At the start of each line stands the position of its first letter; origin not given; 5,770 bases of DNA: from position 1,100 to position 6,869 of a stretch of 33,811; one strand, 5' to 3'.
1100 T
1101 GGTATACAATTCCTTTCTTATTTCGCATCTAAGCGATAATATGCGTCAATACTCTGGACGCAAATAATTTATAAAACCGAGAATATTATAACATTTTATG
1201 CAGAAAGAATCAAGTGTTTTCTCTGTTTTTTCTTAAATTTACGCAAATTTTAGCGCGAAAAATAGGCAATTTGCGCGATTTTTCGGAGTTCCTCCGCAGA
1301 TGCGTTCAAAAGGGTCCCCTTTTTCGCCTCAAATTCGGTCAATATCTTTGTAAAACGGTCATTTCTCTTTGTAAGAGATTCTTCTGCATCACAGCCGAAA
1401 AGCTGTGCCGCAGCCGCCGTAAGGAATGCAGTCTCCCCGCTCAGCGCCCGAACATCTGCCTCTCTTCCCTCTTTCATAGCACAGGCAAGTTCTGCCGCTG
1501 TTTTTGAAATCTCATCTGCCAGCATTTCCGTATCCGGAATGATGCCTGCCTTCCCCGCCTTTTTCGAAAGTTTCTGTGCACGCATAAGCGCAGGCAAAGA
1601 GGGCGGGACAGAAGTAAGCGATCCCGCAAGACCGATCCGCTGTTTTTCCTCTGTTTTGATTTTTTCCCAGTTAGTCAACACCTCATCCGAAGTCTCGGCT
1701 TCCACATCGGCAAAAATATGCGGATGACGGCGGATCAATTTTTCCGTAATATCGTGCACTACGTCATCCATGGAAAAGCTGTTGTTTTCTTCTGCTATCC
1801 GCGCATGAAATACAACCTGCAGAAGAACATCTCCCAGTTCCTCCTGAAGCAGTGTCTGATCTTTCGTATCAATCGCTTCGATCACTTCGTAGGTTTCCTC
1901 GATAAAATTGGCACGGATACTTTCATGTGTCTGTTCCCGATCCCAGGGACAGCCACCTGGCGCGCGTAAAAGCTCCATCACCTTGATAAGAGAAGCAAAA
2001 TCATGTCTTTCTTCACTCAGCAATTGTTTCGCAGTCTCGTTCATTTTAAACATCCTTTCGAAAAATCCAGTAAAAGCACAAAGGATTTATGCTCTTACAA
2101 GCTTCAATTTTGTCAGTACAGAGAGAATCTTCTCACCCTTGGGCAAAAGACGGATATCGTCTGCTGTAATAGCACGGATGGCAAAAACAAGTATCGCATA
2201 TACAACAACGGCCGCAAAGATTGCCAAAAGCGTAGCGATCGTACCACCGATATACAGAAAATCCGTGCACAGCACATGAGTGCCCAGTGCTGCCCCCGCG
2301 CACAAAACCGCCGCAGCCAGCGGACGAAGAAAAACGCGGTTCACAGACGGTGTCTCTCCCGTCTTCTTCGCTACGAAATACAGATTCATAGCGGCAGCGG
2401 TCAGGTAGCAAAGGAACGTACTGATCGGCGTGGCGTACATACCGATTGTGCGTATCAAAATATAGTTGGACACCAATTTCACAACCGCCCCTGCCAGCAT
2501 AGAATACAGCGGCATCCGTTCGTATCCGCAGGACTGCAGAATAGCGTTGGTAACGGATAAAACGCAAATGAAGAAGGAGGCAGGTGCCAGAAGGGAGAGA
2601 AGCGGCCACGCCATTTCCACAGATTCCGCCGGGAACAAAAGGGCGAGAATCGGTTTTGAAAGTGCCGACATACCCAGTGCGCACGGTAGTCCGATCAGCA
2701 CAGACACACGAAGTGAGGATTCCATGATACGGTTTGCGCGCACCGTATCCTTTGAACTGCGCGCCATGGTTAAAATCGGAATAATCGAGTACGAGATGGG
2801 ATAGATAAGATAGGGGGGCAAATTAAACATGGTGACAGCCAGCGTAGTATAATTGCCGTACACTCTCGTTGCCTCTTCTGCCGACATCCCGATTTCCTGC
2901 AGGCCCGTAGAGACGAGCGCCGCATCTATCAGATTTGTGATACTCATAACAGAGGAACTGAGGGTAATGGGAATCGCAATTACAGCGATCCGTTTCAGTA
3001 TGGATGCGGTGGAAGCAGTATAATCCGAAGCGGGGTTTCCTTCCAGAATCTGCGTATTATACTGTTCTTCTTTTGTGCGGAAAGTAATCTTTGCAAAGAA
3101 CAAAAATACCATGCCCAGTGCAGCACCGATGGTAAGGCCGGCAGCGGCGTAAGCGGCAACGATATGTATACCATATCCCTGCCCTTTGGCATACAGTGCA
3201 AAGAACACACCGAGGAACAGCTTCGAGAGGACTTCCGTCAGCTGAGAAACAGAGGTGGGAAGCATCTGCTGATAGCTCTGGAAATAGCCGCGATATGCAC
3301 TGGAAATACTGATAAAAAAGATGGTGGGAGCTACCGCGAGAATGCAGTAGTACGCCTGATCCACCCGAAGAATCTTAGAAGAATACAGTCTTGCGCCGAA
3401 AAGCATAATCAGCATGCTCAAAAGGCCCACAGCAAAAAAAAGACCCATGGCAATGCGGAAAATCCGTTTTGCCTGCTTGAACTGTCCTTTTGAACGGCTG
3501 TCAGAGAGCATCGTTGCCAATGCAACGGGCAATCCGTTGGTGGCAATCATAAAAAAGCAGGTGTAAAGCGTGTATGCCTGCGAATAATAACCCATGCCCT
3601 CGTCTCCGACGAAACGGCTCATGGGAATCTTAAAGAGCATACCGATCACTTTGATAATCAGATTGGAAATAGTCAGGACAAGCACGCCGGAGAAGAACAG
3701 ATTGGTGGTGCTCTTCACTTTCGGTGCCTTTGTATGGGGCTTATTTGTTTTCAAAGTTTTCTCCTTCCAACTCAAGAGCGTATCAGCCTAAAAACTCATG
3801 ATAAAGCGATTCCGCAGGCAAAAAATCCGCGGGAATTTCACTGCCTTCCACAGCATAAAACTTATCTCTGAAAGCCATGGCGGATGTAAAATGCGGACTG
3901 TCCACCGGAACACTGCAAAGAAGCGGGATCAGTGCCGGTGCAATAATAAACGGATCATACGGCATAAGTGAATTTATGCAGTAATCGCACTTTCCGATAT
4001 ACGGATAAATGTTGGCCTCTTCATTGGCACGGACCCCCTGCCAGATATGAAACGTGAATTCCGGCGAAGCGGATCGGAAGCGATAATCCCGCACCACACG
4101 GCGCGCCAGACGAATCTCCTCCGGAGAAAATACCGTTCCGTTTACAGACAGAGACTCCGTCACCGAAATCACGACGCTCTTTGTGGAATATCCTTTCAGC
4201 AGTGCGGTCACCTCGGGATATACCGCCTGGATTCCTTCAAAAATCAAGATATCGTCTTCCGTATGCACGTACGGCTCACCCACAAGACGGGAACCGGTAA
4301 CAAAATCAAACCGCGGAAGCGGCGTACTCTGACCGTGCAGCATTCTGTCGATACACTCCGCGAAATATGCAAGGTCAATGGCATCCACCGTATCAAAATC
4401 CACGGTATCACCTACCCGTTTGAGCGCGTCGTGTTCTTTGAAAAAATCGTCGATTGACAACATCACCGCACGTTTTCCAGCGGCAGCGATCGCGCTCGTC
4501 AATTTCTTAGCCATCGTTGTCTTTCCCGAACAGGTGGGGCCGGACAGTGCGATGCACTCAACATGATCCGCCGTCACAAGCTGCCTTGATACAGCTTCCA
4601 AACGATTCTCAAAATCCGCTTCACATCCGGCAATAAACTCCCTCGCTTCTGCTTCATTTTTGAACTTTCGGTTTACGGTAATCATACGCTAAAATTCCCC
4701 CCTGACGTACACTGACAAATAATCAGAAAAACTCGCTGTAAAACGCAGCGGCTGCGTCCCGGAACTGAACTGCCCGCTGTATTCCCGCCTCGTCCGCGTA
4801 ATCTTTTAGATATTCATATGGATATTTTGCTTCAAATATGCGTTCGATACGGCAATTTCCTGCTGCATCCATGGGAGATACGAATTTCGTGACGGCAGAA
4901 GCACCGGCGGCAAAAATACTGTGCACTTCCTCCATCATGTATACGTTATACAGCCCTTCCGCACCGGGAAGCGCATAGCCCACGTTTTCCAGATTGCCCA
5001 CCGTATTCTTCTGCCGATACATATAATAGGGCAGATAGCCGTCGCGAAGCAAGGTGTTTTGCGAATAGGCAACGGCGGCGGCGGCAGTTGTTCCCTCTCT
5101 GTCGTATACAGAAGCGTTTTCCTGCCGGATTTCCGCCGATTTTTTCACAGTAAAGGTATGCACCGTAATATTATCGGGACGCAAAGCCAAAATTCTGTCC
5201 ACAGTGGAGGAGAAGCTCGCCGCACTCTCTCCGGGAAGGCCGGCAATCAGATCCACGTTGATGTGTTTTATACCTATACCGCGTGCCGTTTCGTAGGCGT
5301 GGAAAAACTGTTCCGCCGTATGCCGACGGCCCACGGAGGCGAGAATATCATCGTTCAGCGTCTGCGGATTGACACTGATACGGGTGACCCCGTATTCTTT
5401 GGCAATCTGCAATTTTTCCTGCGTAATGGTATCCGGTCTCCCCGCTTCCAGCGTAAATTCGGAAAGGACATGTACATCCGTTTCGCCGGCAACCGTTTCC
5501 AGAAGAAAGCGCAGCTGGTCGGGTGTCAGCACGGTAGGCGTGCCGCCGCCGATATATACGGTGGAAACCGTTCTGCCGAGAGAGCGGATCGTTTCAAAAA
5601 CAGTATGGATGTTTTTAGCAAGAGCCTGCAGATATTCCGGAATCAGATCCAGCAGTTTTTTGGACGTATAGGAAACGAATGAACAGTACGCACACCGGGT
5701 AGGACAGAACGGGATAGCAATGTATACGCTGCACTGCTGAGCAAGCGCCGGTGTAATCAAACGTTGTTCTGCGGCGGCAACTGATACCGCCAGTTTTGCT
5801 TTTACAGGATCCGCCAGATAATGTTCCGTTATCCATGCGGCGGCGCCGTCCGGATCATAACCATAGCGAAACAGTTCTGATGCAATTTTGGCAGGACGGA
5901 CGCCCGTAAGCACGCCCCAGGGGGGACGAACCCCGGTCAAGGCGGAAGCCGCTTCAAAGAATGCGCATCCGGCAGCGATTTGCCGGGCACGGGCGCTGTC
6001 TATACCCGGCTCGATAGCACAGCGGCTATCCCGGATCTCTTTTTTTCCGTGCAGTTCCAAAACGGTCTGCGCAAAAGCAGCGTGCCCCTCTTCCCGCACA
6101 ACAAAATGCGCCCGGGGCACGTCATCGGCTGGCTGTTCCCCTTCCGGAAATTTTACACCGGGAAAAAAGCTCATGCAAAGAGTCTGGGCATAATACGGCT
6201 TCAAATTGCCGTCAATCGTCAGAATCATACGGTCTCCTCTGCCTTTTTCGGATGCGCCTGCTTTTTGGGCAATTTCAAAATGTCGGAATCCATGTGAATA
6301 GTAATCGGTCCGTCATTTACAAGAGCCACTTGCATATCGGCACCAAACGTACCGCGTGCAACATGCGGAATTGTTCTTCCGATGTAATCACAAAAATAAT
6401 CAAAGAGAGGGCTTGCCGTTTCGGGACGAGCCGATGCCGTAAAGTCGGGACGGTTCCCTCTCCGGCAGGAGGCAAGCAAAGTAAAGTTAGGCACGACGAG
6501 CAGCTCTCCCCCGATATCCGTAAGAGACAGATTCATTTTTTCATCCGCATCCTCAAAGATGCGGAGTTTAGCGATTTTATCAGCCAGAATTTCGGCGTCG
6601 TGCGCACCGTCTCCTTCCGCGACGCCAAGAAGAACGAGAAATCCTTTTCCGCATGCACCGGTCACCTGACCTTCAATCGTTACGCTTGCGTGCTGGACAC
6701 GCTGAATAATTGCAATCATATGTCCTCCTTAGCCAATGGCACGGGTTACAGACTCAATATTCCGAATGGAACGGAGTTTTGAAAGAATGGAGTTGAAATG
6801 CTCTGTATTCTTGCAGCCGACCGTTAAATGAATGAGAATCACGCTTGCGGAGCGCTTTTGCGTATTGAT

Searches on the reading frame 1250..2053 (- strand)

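Call 93: search_protein_families(library=pfam, proteins=[window:1250-2053:-], max_evalue=0.00001)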
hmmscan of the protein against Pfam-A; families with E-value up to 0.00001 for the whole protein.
window:1250-2053:- (267 aa): 1 family
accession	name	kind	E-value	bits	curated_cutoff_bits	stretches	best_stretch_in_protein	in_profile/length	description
PF03819.22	MazG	-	1.7e-29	102.4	22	1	41-114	1-74/74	MazG nucleotide pyrophosphohydrolase domain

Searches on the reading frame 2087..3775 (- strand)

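Call 93: search_protein_families(library=pfam, proteins=[window:2087-3775:-], max_evalue=0.00001)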
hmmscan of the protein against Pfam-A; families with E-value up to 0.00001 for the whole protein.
window:2087-3775:- (562 aa): 3 families
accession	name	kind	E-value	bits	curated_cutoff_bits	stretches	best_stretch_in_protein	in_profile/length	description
PF01943.22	Polysacc_synt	-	1.9e-21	77.1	28.2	1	29-337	3-272/274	Polysaccharide biosynthesis protein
PF03023.19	MurJ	-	2.1e-15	56.7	27.4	1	65-504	15-437/451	Lipid II flippase MurJ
PF01554.23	MatE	-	8.9e-15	55.2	24.9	2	331-439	52-161/161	MatE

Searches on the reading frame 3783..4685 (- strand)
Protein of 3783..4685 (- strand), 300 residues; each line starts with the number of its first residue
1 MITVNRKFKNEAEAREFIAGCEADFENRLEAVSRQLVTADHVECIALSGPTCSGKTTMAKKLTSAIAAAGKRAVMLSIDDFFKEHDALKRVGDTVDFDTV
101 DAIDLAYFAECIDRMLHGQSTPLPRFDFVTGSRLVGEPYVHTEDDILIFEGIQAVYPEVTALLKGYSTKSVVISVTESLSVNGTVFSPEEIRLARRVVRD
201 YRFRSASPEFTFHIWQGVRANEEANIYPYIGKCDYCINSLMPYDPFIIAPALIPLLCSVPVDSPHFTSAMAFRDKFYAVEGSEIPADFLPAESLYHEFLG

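Call 93: search_protein_families(library=pfam, proteins=[window:3783-4685:-], max_evalue=0.00001)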
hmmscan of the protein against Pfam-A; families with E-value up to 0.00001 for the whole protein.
window:3783-4685:- (300 aa): 1 family
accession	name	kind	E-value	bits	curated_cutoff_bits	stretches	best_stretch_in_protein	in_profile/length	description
PF00485.24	PRK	-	1.8e-15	57.7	22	1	45-240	2-190/196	Phosphoribulokinase / Uridine kinase family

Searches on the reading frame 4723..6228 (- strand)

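Call 93: search_protein_families(library=pfam, proteins=[window:4723-6228:-], max_evalue=0.00001)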
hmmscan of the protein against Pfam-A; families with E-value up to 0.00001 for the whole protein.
window:4723-6228:- (501 aa): 1 family
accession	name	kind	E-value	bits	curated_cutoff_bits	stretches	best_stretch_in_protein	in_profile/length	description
PF04055.27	Radical_SAM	-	4.7e-23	82.6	29.5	1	170-345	2-165/166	Radical SAM superfamily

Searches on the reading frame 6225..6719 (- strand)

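Call 93: search_protein_families(library=pfam, proteins=[window:6225-6719:-], max_evalue=0.00001)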
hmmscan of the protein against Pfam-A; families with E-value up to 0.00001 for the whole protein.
window:6225-6719:- (164 aa): 1 family
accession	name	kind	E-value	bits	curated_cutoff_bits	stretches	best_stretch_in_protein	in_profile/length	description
PF02580.21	Tyr_Deacylase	-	5e-54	183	25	1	3-144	2-144/144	D-Tyr-tRNA(Tyr) deacylase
